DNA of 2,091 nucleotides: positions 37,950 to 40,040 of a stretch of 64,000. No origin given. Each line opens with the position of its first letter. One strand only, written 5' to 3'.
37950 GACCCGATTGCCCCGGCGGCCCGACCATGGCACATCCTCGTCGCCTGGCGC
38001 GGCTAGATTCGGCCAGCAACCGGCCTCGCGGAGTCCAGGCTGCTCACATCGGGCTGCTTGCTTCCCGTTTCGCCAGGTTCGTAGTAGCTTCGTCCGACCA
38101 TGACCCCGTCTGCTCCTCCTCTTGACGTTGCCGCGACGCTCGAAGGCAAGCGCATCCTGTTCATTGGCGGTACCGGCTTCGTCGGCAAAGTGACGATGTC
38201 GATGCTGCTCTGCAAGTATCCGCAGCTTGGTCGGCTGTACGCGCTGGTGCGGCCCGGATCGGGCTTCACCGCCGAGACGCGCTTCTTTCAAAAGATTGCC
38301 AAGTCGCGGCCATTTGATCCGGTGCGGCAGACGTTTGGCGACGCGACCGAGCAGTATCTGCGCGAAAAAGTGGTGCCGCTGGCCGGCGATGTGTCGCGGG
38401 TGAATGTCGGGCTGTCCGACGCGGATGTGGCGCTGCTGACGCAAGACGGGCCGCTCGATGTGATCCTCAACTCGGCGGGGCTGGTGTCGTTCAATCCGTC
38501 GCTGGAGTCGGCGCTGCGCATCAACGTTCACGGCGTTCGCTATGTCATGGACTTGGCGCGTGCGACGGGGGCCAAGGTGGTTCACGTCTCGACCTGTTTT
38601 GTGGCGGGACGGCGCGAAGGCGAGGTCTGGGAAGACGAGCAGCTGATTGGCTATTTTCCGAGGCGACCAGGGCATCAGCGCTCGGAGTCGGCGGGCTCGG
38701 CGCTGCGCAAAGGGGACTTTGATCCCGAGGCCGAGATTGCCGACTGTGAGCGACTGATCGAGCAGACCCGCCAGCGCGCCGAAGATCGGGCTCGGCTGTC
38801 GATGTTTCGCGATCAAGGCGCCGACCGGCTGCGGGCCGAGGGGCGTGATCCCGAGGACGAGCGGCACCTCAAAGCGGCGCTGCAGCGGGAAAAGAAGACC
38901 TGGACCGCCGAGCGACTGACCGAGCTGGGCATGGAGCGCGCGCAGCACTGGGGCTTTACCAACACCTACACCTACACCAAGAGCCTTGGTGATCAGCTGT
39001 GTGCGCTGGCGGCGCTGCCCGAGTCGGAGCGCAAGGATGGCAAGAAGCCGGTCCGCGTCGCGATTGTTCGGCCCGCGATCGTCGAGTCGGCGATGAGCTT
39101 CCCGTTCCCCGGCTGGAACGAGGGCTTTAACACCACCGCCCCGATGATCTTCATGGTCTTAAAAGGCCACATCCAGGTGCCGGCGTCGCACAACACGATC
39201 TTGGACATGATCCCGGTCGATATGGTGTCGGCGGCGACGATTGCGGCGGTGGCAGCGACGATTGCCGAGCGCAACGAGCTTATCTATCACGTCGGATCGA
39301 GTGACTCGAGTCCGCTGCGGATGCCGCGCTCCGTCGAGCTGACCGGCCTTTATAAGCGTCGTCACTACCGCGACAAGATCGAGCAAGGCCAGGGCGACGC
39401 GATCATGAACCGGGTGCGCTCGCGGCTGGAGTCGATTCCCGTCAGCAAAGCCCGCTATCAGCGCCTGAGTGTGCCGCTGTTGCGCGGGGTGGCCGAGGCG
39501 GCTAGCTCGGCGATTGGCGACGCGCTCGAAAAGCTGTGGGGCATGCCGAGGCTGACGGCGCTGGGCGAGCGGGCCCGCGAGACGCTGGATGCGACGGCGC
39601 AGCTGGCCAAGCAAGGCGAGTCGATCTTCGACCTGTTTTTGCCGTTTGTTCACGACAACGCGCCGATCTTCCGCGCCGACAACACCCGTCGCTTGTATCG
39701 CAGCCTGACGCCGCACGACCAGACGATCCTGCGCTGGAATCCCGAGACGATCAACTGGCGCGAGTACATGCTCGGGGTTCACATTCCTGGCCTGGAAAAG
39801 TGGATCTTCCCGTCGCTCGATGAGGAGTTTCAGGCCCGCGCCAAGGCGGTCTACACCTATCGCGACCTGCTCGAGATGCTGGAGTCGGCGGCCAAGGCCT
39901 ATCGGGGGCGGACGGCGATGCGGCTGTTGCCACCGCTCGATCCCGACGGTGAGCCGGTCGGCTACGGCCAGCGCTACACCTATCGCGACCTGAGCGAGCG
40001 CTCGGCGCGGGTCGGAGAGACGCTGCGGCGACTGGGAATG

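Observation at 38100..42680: Four-domain ElbD-like enzyme (acyl reductase - AMP ligase - ACP - AGPAT), the myxobacterial ether-lipid synthase architecture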

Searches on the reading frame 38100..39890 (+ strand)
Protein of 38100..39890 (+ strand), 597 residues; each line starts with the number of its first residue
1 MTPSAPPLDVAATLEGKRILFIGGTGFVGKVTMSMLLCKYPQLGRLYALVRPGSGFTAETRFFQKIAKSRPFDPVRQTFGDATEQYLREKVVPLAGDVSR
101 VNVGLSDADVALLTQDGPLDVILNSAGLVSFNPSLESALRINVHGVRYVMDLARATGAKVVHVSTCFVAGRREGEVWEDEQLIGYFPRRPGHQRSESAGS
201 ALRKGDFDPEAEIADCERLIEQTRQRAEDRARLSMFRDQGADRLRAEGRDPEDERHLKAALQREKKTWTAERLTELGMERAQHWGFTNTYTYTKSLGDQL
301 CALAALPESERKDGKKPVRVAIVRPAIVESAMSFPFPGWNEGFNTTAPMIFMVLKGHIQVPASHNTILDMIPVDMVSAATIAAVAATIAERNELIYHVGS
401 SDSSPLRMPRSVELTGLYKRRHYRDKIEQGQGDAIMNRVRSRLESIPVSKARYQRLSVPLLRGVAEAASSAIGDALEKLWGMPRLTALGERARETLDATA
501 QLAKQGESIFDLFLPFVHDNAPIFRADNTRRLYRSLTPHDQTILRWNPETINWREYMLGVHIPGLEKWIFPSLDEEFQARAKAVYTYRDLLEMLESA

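Call 36: search_solved_structures(query=window:38100-39890:+, max_evalue=0.001, show_alignments=1)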
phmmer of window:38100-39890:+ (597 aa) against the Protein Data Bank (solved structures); distinct sequences matched with E-value up to 0.001: 4.
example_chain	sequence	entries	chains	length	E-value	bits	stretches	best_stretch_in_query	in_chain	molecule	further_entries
7eoz_A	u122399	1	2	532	5.6e-43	150.8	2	8-184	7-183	Fatty acyl-CoA reductase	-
4u7w_A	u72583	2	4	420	2.5e-10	43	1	17-195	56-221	MxaA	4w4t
6vtj_A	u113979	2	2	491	6.3e-05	25.2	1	14-168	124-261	Non-ribosomal peptide synthetase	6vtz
4dqv_A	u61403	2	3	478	0.00059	22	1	15-177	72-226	PROBABLE PEPTIDE SYNTHETASE NRP (PEPTIDE SYNTHASE) | Peptide synthetase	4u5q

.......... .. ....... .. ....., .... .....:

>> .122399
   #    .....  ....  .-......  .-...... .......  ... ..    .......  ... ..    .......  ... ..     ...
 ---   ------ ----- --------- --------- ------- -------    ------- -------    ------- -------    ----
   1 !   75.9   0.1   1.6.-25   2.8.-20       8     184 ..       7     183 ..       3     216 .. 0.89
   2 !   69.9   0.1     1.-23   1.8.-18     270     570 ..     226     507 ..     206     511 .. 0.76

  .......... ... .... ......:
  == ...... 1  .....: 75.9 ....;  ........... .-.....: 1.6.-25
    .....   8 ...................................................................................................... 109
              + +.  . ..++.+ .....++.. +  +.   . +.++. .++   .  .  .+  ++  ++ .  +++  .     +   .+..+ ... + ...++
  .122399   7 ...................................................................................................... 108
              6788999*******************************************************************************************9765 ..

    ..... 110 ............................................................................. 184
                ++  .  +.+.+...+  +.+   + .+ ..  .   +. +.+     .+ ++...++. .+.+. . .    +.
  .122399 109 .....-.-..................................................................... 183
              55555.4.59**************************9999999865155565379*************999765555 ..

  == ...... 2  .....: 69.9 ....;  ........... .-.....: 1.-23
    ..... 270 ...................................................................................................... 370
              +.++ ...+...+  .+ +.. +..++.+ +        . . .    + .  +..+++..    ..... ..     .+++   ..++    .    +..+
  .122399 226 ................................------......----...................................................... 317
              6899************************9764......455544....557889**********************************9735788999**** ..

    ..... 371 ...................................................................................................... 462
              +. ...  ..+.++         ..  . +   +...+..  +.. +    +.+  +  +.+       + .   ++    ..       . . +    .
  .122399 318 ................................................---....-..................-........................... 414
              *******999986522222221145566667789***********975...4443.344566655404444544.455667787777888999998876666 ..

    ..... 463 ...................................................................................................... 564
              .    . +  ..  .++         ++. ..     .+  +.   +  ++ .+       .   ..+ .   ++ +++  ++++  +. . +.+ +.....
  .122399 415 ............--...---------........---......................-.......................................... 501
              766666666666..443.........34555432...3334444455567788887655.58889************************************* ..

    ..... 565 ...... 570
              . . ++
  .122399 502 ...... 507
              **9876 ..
